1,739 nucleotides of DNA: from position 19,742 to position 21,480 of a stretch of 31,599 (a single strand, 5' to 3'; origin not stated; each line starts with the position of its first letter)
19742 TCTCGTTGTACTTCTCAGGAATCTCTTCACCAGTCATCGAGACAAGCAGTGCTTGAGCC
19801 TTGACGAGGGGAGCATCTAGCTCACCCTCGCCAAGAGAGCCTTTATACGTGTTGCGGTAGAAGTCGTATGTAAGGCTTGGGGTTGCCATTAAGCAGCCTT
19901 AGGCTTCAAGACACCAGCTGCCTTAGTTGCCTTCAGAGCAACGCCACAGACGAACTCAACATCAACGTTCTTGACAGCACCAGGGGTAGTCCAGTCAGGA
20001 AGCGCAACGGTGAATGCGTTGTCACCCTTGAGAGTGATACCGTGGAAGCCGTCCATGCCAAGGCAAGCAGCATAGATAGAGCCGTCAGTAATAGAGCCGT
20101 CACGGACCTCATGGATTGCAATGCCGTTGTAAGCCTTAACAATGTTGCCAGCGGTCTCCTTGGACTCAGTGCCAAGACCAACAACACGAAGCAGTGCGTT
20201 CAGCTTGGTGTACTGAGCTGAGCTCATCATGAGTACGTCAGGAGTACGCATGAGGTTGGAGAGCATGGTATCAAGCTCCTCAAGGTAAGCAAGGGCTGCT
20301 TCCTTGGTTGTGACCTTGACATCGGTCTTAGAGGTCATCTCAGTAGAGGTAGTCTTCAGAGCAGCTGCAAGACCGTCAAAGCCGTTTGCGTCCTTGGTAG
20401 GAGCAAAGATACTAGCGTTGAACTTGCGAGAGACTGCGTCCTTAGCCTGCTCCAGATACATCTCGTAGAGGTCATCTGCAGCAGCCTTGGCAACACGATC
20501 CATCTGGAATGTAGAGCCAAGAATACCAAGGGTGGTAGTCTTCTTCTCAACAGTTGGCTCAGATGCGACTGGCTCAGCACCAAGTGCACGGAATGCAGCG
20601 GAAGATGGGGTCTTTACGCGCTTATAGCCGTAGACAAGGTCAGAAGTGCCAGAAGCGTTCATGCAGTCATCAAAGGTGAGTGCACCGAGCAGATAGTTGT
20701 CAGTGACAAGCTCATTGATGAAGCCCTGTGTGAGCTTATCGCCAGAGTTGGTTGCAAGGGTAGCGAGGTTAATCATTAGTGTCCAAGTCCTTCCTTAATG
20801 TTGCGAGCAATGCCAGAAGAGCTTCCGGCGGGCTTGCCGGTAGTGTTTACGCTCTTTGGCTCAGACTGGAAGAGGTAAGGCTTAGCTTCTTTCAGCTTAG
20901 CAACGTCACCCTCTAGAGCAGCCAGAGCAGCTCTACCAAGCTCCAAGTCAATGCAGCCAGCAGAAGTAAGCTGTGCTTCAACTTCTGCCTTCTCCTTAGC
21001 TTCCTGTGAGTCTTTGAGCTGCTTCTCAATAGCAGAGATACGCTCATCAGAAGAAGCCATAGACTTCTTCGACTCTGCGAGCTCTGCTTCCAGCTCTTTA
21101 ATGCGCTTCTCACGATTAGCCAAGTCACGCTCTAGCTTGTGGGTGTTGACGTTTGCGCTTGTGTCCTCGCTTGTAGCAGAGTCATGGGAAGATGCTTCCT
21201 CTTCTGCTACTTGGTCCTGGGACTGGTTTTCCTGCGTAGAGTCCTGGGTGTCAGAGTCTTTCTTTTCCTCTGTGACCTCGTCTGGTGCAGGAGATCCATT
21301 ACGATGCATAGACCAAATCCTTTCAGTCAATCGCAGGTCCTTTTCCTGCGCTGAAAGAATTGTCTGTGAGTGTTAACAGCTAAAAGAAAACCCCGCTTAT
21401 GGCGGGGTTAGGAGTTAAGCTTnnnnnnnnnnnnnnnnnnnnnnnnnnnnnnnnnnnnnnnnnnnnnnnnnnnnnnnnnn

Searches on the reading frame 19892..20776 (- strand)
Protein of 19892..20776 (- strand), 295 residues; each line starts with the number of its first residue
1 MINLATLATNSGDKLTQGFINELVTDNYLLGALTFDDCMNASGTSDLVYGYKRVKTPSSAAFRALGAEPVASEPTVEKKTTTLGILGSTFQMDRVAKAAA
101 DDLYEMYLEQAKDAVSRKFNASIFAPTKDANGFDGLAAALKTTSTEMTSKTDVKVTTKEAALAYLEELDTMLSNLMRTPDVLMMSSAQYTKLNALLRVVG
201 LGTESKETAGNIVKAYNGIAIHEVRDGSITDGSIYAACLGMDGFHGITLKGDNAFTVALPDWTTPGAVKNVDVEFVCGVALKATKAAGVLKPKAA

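Call 15: search_protein_families(library=phrogs, proteins=[window:19892-20776:-], max_evalue=0.001)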
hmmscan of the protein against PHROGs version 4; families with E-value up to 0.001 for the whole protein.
window:19892-20776:- (295 aa): 2 families
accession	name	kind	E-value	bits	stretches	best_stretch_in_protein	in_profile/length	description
phrog_212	-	head and packaging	1.7e-41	143.6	1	3-290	7-290/301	major head protein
phrog_31318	-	unknown function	1.7e-06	28.9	1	177-291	16-142/147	-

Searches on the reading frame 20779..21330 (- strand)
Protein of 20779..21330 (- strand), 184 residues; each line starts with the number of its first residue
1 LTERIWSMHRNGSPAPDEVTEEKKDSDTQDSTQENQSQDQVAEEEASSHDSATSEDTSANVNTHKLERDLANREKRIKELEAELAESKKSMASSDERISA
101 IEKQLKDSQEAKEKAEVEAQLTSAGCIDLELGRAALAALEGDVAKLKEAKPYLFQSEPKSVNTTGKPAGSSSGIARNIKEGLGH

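Call 15: search_protein_families(library=phrogs, proteins=[window:20779-21330:-], max_evalue=0.001)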
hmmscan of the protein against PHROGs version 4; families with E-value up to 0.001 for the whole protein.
window:20779-21330:- (184 aa): 1 family
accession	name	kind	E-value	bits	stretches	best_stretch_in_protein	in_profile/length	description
phrog_31118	-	unknown function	2.5e-10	41.6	1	30-172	15-149/168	-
